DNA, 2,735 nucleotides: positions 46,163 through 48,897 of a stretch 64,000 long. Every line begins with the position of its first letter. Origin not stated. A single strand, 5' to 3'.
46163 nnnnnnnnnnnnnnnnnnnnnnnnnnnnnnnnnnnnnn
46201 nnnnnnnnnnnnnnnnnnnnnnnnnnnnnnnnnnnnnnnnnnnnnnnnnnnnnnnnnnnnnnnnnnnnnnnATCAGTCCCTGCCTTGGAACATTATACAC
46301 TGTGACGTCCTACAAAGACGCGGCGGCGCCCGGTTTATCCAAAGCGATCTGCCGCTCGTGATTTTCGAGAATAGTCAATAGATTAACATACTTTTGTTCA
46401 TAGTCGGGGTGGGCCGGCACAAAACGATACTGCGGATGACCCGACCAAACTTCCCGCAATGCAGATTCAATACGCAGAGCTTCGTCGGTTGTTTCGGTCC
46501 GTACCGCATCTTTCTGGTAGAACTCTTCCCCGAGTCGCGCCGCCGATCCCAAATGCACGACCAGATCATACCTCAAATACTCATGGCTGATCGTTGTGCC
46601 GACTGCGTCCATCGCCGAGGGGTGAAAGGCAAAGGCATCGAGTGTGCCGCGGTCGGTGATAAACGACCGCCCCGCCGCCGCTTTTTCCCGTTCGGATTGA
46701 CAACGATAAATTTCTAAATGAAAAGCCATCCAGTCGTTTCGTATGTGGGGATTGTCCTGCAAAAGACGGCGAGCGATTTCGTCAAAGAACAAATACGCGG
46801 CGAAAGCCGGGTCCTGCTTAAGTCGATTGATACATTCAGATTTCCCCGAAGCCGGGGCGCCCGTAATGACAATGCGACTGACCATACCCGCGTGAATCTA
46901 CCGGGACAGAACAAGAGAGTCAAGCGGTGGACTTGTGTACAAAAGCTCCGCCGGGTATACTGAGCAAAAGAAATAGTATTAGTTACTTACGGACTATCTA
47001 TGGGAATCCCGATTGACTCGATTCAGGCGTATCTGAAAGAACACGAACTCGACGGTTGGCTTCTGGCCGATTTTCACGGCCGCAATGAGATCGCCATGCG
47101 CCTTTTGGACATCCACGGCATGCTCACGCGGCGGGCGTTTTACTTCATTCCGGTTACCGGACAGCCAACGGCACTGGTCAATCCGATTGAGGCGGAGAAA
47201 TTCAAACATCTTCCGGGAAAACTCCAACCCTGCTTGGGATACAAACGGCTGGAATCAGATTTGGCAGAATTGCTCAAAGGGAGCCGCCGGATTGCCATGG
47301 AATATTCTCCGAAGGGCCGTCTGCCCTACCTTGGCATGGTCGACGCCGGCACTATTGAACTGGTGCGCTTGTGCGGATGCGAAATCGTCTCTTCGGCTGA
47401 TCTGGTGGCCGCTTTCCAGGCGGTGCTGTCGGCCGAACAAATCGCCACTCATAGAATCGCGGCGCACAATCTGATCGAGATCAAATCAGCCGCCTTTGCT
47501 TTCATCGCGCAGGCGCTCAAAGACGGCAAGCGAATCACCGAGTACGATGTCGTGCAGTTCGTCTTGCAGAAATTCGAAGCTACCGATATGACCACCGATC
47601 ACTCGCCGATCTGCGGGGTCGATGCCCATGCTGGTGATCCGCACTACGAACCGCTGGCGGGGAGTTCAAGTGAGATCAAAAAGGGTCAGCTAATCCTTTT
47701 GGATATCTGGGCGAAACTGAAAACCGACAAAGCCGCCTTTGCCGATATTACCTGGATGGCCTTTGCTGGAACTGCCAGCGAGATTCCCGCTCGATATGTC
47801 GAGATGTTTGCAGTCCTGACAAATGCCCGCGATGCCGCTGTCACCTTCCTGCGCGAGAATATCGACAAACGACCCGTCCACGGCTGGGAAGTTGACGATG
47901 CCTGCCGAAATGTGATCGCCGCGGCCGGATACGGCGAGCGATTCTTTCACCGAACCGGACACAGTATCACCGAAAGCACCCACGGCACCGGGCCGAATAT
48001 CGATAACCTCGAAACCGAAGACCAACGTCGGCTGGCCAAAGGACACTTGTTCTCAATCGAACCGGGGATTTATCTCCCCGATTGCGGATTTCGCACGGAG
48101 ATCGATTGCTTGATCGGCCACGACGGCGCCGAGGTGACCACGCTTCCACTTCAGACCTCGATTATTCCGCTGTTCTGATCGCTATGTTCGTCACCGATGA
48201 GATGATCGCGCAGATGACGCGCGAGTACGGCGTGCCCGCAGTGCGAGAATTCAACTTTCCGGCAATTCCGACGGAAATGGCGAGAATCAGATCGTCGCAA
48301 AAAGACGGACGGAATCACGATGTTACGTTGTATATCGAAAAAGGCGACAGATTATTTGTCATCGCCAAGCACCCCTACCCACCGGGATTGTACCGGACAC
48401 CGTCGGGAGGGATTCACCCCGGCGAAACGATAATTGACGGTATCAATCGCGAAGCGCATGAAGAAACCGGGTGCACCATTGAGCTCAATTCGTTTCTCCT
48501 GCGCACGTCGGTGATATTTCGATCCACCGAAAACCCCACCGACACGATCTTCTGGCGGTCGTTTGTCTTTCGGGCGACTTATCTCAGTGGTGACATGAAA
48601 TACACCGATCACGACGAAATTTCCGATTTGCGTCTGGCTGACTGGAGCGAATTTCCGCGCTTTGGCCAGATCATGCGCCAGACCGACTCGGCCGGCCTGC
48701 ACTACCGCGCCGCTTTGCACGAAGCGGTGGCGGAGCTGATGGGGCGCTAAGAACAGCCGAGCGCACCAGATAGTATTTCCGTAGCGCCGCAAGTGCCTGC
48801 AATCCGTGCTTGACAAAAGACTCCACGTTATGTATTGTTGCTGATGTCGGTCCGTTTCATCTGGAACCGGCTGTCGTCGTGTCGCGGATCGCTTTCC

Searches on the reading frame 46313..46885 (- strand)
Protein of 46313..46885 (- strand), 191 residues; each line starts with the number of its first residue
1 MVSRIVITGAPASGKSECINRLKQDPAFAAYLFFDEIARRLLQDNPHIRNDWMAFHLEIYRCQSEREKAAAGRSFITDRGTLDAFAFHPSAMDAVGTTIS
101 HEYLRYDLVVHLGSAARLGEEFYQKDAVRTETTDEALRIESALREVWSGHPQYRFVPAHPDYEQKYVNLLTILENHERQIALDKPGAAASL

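Call 19: search_protein_families(library=pfam, proteins=[window:46313-46885:-], max_evalue=0.001)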
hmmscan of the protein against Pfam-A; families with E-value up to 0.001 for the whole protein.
window:46313-46885:- (191 aa): 2 families
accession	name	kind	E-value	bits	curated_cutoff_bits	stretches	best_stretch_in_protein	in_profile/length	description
PF13521.12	AAA_28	-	1.2e-20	74.8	27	1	4-164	1-163/164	AAA domain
PF13671.12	AAA_33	-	0.00019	22.2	27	1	5-84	2-82/143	AAA domain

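Call 70: search_protein_families(library=ncbifam, proteins=[window:46313-46885:-], max_evalue=0.001)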
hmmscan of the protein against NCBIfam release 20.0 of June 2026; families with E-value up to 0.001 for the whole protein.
window:46313-46885:- (191 aa): 0 families

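Call 71: search_solved_structures(query=window:46313-46885:-, max_evalue=0.01)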
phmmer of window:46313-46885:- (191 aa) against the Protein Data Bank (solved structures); distinct sequences matched with E-value up to 0.01: 0.

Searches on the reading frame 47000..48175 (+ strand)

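Call 19: search_protein_families(library=pfam, proteins=[window:47000-48175:+], max_evalue=0.001)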
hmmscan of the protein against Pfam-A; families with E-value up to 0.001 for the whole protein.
window:47000-48175:+ (392 aa): 1 family
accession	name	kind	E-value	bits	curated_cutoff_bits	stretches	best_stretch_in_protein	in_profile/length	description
PF00557.29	Peptidase_M24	-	1.4e-31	110.3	23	1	160-372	8-206/208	Metallopeptidase family M24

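Call 70: search_protein_families(library=ncbifam, proteins=[window:47000-48175:+], max_evalue=0.001)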
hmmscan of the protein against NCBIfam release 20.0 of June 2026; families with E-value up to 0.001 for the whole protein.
window:47000-48175:+ (392 aa): 3 families
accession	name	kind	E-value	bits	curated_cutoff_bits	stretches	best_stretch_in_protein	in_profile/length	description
NF007310.0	PRK09795.1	equivalog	3.1e-17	62.5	393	1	224-380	201-348/361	aminopeptidase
NF040821.1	dipep_PepQ_Arch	equivalog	1.6e-14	53.7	630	1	221-379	193-337/346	Xaa-Pro dipeptidase PepQ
TIGR00501.1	met_pdase_II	equivalog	6.5e-06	25.9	222.65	1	161-355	14-189/295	type II methionyl aminopeptidase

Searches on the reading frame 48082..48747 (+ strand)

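Call 70: search_protein_families(library=ncbifam, proteins=[window:48082-48747:+], max_evalue=0.001)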
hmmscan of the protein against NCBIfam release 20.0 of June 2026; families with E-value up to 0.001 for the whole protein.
window:48082-48747:+ (222 aa): 2 families
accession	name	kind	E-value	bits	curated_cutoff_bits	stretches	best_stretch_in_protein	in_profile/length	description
NF041652.1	Nud_hyd_Dein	equivalog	1.2e-05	25.6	200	1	95-191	36-127/152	Nudix hydrolase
NF003791.0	PRK05379.2-3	equivalog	0.00057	19.2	409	1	84-145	209-268/340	bifunctional nicotinamide-nucleotide adenylyltransferase/Nudix hydroxylase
